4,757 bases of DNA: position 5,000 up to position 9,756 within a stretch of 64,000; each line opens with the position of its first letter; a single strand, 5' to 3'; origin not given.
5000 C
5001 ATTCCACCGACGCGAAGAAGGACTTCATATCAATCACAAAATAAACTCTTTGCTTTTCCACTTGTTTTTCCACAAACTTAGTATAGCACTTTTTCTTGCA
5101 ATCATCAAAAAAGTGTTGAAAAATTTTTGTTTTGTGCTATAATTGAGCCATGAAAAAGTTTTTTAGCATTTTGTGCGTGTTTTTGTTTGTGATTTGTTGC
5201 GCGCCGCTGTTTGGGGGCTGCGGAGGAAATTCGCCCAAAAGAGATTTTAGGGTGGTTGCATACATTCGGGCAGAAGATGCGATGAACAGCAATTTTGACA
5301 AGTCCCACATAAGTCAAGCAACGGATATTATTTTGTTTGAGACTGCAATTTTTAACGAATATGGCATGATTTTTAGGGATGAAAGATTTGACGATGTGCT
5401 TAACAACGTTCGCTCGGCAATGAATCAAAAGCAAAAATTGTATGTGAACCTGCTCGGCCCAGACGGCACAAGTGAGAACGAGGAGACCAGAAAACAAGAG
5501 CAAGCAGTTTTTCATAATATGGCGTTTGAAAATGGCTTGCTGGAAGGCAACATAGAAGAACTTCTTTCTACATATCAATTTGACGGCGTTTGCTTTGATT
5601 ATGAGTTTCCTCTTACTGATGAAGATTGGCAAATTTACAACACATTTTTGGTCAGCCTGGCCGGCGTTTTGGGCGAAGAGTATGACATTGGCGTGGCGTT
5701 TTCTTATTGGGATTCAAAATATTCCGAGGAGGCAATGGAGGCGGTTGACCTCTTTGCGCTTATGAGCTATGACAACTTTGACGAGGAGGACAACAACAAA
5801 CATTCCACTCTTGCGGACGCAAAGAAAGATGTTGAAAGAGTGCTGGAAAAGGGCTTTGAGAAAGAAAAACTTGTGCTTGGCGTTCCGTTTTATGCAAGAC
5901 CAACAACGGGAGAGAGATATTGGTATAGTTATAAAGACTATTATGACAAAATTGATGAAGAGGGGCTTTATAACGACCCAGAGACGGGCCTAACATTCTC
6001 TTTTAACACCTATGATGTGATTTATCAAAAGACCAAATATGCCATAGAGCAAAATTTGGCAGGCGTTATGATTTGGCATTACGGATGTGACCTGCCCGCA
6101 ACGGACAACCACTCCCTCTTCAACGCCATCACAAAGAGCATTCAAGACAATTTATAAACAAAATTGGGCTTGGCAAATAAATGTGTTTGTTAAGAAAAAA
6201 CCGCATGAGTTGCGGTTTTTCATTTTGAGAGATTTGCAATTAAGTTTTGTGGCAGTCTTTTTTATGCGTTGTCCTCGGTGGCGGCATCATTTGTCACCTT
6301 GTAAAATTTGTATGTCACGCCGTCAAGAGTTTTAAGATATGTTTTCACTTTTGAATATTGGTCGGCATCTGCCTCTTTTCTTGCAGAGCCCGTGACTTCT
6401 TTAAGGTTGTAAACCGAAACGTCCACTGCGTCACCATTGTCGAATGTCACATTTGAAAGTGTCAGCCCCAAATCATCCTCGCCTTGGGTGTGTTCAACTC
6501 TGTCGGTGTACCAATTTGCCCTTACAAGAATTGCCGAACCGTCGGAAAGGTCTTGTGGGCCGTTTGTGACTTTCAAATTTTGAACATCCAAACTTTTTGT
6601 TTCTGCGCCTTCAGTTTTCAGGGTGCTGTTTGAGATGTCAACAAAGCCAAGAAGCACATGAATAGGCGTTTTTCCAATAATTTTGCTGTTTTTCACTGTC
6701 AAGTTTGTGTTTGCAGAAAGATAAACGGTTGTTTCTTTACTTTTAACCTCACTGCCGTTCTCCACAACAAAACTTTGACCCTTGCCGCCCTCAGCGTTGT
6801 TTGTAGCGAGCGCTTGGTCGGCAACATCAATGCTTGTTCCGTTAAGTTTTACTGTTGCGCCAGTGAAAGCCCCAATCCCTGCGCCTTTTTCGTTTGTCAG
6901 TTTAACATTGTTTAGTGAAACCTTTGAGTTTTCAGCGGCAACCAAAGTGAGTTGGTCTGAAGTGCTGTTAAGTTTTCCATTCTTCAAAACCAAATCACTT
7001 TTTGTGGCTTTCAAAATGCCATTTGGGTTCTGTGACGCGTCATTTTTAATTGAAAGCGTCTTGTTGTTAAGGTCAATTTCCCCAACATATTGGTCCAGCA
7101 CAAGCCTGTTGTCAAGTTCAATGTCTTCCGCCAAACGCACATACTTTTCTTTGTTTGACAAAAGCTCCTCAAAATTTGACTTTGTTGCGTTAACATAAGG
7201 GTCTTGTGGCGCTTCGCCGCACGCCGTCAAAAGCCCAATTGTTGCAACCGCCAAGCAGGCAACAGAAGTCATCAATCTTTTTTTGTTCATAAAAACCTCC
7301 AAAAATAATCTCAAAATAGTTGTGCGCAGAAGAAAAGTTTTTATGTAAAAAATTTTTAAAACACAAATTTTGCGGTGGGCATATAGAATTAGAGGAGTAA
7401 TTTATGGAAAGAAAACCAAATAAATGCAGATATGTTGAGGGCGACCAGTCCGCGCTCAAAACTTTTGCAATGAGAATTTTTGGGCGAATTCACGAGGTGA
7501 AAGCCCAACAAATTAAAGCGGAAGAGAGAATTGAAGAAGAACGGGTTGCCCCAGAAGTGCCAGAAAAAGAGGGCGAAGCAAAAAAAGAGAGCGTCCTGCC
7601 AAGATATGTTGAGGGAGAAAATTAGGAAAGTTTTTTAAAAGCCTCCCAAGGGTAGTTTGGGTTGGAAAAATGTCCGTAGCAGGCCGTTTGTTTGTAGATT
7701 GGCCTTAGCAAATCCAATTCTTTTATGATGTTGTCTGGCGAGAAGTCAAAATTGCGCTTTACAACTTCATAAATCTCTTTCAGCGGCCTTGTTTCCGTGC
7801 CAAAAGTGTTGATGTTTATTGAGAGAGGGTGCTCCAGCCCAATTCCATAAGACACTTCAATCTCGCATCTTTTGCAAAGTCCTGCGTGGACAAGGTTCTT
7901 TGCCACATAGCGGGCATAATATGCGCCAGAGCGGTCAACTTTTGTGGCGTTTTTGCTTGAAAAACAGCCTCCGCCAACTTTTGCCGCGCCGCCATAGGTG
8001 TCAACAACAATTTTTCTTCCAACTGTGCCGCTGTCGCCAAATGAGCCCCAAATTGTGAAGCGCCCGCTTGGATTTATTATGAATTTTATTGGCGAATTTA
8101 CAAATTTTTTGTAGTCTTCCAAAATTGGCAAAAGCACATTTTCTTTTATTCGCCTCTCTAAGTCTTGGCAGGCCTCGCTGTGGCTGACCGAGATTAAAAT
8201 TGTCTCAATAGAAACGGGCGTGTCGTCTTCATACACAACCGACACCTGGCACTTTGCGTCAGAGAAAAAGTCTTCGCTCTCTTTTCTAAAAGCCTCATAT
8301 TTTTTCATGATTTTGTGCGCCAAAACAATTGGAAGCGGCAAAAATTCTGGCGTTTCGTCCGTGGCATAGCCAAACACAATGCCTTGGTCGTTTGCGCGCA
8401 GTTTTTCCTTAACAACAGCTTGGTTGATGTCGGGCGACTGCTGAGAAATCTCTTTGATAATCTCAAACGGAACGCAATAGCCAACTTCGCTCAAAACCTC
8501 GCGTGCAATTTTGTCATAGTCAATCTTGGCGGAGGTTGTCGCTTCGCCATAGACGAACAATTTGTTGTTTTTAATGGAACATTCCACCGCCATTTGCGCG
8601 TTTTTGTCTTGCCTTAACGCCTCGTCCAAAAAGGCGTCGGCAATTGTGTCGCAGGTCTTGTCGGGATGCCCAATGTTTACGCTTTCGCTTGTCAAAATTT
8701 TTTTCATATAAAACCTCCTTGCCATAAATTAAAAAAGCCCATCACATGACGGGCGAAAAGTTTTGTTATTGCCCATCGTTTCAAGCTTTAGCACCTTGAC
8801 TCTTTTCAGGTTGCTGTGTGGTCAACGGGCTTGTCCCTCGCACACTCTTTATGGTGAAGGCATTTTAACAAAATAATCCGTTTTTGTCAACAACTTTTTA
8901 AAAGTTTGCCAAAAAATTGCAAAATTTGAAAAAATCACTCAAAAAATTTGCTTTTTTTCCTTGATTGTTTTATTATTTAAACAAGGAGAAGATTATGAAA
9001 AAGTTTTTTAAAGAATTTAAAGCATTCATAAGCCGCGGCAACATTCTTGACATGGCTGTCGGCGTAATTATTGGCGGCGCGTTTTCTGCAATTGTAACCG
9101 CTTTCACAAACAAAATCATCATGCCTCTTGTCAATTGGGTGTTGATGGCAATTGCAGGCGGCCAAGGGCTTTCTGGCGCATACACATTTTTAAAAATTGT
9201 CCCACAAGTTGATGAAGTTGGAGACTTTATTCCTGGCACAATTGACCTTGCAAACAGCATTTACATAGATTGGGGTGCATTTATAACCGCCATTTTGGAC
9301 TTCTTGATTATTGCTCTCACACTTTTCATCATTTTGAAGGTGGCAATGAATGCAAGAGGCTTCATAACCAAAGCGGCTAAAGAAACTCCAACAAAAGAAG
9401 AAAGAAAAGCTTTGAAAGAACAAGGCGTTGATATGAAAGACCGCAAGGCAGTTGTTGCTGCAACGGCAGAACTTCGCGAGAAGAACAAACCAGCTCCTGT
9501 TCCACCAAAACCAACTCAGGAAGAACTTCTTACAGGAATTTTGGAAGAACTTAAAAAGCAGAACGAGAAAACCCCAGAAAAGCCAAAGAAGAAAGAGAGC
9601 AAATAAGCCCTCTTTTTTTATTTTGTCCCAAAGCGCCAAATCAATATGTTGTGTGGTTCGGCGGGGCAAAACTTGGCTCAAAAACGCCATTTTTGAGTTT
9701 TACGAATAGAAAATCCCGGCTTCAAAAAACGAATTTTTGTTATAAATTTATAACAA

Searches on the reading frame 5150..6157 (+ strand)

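Call 10: search_protein_families(library=pfam, proteins=[window:5150-6157:+], max_evalue=0.001)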
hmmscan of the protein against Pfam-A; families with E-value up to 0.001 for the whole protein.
window:5150-6157:+ (335 aa): 1 family
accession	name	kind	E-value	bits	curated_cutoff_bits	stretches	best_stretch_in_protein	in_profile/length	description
PF00704.34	Glyco_hydro_18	-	1.2e-20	74.9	29.6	1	134-313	96-316/317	Glycosyl hydrolases family 18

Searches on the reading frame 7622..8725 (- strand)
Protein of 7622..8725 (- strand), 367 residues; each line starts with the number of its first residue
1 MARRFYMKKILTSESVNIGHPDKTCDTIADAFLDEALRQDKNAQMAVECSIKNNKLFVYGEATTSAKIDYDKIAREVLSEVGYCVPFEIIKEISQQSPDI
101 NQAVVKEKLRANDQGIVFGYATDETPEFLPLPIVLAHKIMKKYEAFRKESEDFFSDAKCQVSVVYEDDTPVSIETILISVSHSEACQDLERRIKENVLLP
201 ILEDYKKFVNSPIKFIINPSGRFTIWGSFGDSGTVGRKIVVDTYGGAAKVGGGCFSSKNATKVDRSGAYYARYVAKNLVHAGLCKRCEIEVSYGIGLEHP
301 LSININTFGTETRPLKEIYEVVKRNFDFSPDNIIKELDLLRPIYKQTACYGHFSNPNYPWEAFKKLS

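Call 9: search_protein_families(library=pfam, proteins=[window:7622-8725:-], max_evalue=0.001)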
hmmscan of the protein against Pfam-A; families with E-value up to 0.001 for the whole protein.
window:7622-8725:- (367 aa): 3 families
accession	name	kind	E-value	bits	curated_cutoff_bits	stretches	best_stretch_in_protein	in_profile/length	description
PF02773.21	S-AdoMet_synt_C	-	5e-58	195.4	25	1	227-361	3-137/138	S-adenosylmethionine synthetase, C-terminal domain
PF02772.21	S-AdoMet_synt_M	-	1.2e-33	116.2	29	1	110-223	3-120/120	S-adenosylmethionine synthetase, central domain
PF00438.25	S-AdoMet_synt_N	-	2.8e-26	92.4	33.1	1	9-85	2-78/99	S-adenosylmethionine synthetase, N-terminal domain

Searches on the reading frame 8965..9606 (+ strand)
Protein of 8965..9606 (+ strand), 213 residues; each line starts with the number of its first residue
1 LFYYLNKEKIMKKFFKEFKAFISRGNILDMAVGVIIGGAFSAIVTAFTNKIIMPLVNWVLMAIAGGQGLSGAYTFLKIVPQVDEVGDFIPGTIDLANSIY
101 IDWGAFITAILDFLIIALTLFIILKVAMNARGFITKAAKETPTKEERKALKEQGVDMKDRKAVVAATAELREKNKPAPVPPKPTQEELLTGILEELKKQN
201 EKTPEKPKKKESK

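Call 9: search_protein_families(library=pfam, proteins=[window:8965-9606:+], max_evalue=0.001)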
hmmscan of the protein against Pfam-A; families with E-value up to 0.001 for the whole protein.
window:8965-9606:+ (213 aa): 1 family
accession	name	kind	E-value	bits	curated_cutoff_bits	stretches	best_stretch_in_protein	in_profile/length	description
PF01741.23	MscL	-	3.8e-32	111.6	27.4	1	14-151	1-116/123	Large-conductance mechanosensitive channel, MscL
